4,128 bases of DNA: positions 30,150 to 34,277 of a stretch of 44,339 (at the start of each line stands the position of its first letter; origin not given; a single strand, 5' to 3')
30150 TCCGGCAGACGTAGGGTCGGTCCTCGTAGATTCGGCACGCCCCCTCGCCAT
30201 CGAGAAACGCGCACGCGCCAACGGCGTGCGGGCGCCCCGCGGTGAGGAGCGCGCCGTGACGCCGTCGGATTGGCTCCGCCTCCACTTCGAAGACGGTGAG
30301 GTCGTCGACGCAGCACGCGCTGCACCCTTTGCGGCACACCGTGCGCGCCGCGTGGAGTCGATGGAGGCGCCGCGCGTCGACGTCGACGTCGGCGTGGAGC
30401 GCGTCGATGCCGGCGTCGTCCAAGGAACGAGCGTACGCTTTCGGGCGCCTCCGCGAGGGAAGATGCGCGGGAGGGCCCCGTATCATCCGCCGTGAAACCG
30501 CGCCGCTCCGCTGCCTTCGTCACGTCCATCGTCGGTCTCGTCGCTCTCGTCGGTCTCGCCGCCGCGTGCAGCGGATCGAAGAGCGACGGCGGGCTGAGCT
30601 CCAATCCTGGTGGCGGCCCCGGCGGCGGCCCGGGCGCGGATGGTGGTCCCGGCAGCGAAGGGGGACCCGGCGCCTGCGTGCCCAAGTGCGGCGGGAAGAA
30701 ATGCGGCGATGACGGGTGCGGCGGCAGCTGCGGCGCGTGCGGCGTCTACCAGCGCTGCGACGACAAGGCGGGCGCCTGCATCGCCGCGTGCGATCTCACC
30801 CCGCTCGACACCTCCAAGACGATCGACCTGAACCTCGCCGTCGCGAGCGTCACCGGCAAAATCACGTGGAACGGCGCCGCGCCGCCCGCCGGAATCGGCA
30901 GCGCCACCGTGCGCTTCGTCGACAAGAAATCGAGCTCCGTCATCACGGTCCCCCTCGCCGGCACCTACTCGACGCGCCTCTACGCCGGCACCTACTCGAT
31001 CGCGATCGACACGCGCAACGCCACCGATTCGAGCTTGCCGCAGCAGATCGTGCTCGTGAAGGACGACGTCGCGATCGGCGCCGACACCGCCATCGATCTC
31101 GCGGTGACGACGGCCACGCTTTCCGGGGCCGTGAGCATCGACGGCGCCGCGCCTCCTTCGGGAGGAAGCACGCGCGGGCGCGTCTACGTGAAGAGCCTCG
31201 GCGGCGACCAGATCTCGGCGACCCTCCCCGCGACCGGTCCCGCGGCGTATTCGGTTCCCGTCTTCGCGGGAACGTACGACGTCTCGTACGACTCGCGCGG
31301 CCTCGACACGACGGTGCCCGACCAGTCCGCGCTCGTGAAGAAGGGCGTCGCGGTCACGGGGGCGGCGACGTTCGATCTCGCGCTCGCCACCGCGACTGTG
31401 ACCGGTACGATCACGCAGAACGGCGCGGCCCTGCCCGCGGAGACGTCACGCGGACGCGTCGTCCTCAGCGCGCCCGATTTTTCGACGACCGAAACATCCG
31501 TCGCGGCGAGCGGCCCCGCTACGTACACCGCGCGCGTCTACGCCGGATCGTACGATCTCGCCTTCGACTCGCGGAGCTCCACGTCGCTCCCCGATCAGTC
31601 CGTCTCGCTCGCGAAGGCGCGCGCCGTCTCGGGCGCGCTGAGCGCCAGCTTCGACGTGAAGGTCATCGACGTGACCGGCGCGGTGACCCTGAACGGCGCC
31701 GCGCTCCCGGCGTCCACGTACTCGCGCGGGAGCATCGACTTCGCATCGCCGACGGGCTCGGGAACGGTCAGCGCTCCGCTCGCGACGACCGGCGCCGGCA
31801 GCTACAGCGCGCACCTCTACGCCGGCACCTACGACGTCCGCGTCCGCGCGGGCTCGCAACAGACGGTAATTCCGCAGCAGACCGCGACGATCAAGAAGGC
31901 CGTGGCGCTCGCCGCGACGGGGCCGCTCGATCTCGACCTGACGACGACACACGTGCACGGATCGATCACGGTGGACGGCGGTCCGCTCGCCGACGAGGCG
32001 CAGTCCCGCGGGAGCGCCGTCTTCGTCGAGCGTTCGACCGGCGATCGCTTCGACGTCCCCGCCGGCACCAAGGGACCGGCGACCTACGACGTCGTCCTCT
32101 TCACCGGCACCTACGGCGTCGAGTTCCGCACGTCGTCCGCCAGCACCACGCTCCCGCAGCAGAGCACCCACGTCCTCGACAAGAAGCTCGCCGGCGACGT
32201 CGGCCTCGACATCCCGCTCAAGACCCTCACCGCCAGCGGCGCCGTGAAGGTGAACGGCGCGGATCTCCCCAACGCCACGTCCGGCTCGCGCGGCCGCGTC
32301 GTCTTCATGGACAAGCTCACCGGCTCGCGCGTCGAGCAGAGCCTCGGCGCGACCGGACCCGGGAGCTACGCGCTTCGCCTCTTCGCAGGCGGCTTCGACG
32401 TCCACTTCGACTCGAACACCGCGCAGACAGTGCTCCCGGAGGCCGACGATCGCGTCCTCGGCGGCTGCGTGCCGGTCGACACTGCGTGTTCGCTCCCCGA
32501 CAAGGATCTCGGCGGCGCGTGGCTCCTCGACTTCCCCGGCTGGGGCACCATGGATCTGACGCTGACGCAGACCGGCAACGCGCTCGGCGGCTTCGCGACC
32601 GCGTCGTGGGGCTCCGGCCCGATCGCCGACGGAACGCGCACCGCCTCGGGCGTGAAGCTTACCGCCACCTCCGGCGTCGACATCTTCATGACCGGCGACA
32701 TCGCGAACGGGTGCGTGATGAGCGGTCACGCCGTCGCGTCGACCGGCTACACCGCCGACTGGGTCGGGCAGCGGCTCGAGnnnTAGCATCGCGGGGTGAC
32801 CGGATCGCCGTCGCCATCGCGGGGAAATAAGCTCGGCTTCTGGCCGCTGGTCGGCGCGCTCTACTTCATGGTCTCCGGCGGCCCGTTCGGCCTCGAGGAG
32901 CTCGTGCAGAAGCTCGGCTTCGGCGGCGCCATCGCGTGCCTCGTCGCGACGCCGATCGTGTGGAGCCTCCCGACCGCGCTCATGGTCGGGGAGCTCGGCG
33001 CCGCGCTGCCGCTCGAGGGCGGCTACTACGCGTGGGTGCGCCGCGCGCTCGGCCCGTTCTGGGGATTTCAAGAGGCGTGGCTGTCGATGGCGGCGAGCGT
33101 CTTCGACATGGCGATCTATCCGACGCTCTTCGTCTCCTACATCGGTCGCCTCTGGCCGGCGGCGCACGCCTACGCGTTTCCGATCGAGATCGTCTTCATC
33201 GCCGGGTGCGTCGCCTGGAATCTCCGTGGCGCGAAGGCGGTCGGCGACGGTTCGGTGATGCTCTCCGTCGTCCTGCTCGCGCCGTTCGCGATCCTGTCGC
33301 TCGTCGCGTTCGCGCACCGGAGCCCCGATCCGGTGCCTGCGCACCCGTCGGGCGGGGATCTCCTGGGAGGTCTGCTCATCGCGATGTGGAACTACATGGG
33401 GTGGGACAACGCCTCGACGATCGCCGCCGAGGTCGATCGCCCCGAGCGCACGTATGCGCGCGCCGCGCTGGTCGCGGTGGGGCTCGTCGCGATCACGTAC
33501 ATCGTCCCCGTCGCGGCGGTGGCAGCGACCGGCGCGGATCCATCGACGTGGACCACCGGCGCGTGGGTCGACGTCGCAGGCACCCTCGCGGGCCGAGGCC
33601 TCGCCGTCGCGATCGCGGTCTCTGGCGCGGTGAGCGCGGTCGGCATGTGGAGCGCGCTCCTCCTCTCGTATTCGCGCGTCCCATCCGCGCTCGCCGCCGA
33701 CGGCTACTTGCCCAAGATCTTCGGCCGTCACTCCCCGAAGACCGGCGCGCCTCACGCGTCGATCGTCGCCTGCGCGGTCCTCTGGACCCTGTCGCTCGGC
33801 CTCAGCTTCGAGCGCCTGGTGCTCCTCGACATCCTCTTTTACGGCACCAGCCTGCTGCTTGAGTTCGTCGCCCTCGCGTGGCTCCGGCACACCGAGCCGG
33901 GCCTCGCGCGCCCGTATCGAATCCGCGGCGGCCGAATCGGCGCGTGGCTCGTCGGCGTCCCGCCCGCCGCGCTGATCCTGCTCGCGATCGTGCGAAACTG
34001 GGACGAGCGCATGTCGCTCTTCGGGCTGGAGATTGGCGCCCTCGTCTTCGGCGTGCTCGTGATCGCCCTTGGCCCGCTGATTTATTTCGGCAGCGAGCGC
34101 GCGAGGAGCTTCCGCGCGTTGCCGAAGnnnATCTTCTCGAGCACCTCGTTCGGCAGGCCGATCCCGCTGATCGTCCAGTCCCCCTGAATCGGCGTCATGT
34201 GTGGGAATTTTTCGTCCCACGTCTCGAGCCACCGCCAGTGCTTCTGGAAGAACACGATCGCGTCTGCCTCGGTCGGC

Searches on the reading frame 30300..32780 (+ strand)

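Call 63: search_protein_families(library=pfam, proteins=[window:30300-32780:+], max_evalue=0.0001)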
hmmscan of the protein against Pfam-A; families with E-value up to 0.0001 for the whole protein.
window:30300-32780:+ (827 aa): 1 family
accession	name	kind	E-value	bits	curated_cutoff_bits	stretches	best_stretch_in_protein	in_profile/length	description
PF12866.13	DUF3823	-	4.1e-11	43.4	27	0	366-423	2-60/90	Protein of unknown function (DUF3823) N-terminal domain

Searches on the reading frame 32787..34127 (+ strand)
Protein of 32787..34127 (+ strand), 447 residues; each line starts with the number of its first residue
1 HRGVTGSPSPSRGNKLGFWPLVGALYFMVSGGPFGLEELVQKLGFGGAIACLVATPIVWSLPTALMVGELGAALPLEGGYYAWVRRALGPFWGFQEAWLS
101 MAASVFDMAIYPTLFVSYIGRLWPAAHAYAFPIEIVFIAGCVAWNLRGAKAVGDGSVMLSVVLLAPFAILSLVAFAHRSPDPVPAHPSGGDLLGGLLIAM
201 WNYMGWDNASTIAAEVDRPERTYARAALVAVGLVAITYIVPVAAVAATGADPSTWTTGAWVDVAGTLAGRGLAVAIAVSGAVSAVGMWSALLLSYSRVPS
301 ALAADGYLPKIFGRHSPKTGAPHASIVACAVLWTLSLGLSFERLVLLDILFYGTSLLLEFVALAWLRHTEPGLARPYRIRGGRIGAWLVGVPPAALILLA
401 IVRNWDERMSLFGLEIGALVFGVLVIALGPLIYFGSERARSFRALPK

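Call 63: search_protein_families(library=pfam, proteins=[window:32787-34127:+], max_evalue=0.0001)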
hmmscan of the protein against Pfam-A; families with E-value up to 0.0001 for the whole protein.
window:32787-34127:+ (447 aa): 2 families
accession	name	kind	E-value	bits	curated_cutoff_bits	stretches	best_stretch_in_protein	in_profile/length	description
PF13520.12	AA_permease_2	-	3.5e-40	138.7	27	1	25-402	6-402/427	Amino acid permease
PF00324.27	AA_permease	-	7.9e-25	87.9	24.6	1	38-337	21-345/470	Amino acid permease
